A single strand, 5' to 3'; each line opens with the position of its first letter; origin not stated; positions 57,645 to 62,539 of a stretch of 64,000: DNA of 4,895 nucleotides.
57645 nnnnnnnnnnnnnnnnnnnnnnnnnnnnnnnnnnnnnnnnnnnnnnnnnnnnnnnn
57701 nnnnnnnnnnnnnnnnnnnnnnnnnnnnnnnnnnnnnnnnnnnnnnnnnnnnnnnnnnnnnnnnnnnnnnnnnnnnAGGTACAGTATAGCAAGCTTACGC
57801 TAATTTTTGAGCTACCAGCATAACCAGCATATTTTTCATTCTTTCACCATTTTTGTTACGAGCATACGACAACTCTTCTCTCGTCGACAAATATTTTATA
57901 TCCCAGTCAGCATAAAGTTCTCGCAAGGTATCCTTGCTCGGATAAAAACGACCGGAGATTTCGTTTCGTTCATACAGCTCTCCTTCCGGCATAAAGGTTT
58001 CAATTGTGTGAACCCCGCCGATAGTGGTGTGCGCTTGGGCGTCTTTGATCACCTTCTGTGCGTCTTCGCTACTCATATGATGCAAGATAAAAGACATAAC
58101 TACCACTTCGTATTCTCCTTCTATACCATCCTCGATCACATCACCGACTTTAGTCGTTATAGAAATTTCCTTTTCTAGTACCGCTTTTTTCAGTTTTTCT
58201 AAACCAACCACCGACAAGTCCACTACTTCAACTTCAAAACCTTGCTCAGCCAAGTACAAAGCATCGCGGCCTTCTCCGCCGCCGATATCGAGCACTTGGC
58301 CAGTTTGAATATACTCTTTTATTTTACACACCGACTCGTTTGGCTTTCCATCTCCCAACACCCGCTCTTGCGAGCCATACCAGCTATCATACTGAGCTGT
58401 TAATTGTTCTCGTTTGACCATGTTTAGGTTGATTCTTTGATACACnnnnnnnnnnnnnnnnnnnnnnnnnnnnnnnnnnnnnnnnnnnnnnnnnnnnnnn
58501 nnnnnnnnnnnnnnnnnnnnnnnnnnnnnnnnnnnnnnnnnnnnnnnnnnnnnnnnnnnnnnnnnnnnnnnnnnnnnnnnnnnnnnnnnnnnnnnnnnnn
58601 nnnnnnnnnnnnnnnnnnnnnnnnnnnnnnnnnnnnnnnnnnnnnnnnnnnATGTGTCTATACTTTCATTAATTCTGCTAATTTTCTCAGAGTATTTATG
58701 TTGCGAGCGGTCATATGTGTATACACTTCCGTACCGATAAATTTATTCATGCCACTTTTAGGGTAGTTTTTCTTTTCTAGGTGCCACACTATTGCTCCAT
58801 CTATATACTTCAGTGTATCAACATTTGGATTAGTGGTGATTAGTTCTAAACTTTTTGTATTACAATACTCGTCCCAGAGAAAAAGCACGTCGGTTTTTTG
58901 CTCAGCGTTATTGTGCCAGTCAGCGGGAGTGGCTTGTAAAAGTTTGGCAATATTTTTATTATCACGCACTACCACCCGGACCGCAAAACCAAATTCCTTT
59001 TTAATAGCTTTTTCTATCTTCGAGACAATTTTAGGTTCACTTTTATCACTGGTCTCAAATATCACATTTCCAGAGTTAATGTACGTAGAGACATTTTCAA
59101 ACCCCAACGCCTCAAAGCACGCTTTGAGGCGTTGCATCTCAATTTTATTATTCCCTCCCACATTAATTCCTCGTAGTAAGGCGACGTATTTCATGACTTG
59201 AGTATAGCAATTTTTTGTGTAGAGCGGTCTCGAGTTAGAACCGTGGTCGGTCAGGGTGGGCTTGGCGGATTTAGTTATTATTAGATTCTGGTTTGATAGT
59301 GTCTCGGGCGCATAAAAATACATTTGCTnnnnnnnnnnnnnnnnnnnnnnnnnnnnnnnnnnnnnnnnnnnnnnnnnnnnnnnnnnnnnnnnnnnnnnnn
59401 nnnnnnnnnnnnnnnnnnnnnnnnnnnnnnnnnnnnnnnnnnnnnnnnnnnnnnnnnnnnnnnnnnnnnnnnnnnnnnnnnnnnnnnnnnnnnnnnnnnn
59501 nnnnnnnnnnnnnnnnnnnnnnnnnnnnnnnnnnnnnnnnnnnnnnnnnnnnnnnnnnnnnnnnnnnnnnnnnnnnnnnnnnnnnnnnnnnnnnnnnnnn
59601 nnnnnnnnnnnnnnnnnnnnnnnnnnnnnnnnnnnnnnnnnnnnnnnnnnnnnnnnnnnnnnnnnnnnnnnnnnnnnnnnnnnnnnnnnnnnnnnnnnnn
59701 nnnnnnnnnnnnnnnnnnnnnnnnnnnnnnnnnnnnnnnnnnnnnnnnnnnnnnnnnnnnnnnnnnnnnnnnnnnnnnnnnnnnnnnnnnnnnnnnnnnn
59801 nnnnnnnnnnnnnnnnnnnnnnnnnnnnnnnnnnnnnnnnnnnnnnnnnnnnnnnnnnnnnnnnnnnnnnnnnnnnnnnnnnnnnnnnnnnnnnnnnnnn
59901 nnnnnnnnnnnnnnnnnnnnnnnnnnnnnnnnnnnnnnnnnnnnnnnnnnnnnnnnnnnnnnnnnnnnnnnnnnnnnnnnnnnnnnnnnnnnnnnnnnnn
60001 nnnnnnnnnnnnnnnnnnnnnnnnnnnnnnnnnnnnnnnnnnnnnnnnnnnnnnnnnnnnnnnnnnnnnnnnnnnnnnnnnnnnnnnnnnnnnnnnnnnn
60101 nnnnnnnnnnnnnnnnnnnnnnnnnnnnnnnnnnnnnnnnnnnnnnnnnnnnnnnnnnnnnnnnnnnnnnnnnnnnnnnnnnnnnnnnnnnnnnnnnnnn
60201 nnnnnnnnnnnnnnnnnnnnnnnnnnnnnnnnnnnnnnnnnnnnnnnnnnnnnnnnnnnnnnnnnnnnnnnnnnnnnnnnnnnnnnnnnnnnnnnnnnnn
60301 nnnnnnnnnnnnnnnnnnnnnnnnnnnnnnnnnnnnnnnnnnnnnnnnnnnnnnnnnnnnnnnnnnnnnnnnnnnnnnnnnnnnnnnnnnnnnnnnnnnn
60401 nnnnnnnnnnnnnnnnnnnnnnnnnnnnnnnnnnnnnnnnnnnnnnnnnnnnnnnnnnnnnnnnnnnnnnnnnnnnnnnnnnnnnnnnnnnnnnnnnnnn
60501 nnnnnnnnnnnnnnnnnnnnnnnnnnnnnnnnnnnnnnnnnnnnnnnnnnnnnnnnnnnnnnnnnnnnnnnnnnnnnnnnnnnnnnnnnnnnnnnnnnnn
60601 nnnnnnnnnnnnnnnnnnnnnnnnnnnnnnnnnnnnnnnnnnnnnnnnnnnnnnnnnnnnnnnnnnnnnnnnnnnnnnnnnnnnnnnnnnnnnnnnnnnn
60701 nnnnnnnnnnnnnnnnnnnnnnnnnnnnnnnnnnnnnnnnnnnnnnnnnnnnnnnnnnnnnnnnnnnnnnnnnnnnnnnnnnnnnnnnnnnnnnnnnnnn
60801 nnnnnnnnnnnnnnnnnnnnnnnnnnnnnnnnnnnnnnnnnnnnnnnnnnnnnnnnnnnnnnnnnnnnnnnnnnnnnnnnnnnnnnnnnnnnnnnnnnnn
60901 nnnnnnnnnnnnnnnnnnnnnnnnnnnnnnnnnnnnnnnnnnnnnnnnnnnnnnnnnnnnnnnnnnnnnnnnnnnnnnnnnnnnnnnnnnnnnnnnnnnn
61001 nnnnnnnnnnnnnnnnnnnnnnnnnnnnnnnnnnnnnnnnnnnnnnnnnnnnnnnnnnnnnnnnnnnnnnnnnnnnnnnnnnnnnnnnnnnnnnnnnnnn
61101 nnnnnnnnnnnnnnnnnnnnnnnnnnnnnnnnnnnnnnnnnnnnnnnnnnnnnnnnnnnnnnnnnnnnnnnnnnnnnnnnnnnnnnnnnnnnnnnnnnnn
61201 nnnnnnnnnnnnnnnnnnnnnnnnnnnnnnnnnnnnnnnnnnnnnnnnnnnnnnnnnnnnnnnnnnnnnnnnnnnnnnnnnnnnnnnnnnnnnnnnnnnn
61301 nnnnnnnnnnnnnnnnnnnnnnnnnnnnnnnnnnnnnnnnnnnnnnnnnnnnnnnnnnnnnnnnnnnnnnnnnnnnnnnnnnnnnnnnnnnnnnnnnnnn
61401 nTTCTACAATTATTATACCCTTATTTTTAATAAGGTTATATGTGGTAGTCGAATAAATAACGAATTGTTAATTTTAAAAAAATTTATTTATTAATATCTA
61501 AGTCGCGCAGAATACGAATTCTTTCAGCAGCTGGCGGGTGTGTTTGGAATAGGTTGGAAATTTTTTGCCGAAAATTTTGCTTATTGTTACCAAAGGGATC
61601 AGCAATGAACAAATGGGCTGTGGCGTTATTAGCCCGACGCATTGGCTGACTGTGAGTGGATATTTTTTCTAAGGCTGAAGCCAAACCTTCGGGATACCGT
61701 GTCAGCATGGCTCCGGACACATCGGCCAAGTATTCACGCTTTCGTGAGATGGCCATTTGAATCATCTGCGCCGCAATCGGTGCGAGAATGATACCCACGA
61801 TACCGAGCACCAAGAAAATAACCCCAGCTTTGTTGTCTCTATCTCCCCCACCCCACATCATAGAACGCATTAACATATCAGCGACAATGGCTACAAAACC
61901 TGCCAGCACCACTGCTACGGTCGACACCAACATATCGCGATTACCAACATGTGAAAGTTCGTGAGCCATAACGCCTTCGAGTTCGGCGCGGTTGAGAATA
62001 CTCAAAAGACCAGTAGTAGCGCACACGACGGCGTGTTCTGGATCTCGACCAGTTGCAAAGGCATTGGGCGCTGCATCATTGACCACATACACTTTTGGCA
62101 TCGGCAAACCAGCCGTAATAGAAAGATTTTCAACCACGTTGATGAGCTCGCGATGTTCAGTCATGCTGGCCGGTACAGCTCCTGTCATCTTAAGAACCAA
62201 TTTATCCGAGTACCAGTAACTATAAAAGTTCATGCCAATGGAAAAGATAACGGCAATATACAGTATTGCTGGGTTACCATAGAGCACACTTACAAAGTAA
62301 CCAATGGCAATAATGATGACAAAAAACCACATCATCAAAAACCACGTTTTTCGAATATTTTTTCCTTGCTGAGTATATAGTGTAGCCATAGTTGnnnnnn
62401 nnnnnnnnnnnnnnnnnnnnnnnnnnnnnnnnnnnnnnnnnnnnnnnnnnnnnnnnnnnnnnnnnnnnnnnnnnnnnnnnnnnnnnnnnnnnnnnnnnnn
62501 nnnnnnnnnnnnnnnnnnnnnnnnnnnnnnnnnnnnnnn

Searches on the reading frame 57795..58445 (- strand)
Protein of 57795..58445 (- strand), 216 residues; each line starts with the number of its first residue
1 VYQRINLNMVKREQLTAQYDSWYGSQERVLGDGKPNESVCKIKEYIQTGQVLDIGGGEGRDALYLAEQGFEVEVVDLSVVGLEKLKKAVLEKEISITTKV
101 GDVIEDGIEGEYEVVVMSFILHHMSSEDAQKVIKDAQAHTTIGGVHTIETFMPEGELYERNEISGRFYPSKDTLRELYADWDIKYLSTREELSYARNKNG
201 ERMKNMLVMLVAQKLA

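Call 12: search_protein_families(library=pfam, proteins=[window:57795-58445:-], max_evalue=0.001)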
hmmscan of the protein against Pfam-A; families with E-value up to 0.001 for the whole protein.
window:57795-58445:- (216 aa): 8 families
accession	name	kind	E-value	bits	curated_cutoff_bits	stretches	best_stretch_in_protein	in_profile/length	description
PF03848.20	TehB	-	4.3e-19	69.1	20.4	1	39-208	22-190/193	Tellurite resistance protein TehB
PF13649.12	Methyltransf_25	-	1.6e-12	48.4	27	1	51-144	1-97/97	Methyltransferase domain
PF08242.18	Methyltransf_12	-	1.4e-10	42.2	30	1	52-145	1-97/98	Methyltransferase domain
PF13489.12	Methyltransf_23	-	2.1e-10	41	27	1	48-155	23-123/164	Methyltransferase domain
PF08241.18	Methyltransf_11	-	8.4e-08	33.2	21.2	1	52-145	1-92/95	Methyltransferase domain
PF05175.20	MTS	-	6.7e-06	26.3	23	1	47-145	31-135/170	Methyltransferase small domain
PF13847.12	Methyltransf_31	-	2.7e-05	24.3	27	1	50-159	6-120/145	Methyltransferase domain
PF00891.24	Methyltransf_2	-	6.1e-05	22.9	22.3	1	43-155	58-172/210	O-methyltransferase domain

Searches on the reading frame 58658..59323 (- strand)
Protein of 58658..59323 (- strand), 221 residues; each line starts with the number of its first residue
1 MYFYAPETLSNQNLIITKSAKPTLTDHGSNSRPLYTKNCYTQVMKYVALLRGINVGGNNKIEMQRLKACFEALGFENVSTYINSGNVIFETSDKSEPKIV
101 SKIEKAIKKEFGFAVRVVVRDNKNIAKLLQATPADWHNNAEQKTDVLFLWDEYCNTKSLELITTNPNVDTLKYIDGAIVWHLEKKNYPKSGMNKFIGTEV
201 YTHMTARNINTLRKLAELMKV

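Call 12: search_protein_families(library=pfam, proteins=[window:58658-59323:-], max_evalue=0.001)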
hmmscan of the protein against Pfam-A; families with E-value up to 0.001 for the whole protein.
window:58658-59323:- (221 aa): 1 family
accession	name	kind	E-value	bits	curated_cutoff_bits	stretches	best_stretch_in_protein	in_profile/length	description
PF08002.16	DUF1697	-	1.1e-43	149.3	24.4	1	44-173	1-131/137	Protein of unknown function (DUF1697)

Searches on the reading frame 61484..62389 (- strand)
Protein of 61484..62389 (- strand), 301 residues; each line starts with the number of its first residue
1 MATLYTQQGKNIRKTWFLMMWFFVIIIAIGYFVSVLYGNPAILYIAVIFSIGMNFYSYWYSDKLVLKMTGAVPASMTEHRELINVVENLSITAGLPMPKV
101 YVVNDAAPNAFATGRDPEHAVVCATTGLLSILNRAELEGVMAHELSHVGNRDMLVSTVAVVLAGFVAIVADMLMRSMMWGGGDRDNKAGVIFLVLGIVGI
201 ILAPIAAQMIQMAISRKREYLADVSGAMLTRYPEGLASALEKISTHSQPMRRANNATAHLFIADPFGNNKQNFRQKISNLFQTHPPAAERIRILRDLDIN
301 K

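Call 12: search_protein_families(library=pfam, proteins=[window:61484-62389:-], max_evalue=0.001)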
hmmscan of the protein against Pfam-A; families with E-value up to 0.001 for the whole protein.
window:61484-62389:- (301 aa): 1 family
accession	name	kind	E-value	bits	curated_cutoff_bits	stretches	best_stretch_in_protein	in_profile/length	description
PF01435.24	Peptidase_M48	-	9e-33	114.1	20.3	1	78-296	3-184/186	Peptidase family M48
